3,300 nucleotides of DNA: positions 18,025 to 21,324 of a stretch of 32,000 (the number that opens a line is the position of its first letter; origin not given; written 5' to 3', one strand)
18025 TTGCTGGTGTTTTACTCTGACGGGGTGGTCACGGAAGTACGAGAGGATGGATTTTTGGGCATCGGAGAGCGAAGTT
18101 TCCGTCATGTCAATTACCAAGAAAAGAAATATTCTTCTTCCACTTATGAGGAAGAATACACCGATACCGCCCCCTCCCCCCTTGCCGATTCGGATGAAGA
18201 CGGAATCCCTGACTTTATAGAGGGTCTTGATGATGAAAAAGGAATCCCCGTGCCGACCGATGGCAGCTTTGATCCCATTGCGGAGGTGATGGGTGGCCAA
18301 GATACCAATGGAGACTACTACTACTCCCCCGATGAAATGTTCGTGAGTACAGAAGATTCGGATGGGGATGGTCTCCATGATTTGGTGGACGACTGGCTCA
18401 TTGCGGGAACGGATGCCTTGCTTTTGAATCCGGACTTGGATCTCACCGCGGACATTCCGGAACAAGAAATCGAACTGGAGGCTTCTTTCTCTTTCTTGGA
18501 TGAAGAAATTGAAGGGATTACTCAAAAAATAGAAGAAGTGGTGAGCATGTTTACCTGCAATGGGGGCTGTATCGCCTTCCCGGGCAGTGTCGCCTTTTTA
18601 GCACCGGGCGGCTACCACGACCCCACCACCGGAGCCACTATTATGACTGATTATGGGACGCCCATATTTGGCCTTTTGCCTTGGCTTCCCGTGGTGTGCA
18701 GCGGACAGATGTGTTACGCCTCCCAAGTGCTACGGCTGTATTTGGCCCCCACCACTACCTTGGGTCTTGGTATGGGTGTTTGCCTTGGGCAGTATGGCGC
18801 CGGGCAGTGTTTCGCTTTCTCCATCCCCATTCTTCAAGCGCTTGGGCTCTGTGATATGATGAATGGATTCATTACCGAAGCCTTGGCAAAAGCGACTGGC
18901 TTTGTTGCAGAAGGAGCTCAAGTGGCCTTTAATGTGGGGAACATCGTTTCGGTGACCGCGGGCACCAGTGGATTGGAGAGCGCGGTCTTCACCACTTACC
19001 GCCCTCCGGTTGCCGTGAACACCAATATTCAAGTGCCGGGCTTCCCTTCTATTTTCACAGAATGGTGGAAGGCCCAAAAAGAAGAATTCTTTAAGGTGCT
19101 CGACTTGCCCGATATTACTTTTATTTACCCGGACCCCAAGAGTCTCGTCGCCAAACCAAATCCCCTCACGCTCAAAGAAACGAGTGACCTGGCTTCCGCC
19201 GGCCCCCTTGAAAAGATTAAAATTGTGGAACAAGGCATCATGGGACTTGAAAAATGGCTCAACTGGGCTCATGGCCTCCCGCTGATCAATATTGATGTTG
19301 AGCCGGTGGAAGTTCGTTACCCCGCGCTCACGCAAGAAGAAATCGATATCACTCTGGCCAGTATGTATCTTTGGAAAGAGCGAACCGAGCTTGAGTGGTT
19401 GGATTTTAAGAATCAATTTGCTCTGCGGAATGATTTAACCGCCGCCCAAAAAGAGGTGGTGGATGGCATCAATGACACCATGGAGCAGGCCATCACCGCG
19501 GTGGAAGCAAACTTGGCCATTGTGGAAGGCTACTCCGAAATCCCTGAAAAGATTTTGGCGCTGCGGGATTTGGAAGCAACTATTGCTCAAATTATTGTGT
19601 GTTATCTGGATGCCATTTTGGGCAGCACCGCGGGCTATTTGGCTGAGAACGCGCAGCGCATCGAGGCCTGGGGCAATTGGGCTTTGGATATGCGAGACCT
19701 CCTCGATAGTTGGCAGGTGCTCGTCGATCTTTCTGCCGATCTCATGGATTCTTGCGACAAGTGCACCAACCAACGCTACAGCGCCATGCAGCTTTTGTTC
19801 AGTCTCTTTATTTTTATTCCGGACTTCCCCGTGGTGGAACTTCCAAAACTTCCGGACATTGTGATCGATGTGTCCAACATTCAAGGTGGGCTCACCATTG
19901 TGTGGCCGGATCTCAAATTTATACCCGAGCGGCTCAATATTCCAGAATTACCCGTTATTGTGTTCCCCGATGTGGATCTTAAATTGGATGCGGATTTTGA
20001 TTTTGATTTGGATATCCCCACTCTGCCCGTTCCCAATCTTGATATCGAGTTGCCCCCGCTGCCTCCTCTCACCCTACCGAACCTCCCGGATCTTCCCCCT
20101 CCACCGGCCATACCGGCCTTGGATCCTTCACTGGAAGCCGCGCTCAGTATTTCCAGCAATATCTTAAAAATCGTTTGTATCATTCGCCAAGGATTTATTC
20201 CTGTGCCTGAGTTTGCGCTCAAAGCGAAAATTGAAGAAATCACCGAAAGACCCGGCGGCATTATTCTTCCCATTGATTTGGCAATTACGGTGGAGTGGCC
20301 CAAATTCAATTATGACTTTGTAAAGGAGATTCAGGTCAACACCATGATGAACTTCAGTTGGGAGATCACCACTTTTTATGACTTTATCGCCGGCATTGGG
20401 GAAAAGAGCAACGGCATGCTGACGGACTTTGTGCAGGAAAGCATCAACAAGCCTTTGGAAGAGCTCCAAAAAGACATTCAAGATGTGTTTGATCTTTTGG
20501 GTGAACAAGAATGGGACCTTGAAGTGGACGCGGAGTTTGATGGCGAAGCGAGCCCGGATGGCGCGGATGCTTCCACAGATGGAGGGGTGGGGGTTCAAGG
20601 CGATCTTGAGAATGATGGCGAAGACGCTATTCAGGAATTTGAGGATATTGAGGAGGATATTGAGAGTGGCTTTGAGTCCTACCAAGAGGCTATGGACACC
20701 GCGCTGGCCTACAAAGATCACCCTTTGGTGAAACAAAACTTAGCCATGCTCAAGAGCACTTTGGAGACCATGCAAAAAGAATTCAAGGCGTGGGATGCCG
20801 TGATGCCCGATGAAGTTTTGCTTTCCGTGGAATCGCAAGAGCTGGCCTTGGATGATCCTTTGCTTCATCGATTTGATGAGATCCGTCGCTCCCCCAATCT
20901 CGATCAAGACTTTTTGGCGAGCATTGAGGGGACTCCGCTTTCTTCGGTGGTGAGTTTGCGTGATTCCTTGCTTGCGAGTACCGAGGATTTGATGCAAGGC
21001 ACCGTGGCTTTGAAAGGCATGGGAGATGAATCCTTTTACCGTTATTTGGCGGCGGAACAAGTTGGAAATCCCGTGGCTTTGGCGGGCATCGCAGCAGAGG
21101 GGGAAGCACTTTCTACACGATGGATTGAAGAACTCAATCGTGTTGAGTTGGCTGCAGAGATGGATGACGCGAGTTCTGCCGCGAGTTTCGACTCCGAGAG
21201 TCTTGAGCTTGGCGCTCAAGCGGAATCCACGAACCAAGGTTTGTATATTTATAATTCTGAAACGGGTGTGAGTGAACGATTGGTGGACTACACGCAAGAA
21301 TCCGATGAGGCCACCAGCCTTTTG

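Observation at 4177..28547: Pilus-type machine, a 5047-aa SLH-anchored giant protein and four coupled secreted proteins form one co-oriented 24-kb block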

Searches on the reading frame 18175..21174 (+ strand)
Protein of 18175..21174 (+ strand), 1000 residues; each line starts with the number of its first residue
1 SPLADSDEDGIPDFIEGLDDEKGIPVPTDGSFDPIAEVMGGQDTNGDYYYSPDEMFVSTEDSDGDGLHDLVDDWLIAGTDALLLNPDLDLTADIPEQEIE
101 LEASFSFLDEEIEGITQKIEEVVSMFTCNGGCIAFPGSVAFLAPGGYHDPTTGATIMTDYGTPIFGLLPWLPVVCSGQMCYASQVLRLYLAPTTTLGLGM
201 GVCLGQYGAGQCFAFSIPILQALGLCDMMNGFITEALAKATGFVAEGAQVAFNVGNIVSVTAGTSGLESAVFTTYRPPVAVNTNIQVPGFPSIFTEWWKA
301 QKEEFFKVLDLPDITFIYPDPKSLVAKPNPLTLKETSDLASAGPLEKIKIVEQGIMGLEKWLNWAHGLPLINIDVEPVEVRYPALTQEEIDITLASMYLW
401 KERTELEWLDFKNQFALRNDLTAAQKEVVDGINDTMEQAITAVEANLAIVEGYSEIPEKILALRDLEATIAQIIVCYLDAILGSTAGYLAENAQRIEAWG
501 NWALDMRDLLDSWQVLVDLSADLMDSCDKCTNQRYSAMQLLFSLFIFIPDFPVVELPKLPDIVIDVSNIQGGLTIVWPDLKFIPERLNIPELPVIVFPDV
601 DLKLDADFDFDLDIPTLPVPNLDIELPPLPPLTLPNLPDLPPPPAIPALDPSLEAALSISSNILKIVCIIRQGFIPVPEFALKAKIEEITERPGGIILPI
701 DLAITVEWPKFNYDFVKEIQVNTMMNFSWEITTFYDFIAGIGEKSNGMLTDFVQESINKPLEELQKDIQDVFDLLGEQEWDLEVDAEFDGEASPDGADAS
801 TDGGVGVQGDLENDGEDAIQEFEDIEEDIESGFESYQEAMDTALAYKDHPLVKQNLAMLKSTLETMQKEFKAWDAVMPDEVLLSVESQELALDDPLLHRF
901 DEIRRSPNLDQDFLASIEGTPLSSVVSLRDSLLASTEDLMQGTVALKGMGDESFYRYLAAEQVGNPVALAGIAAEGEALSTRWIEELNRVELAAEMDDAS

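Call 12: search_protein_families(library=ncbifam, proteins=[window:18175-21174:+], max_evalue=0.05)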
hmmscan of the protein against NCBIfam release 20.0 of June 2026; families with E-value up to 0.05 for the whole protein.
window:18175-21174:+ (1000 aa): 0 families
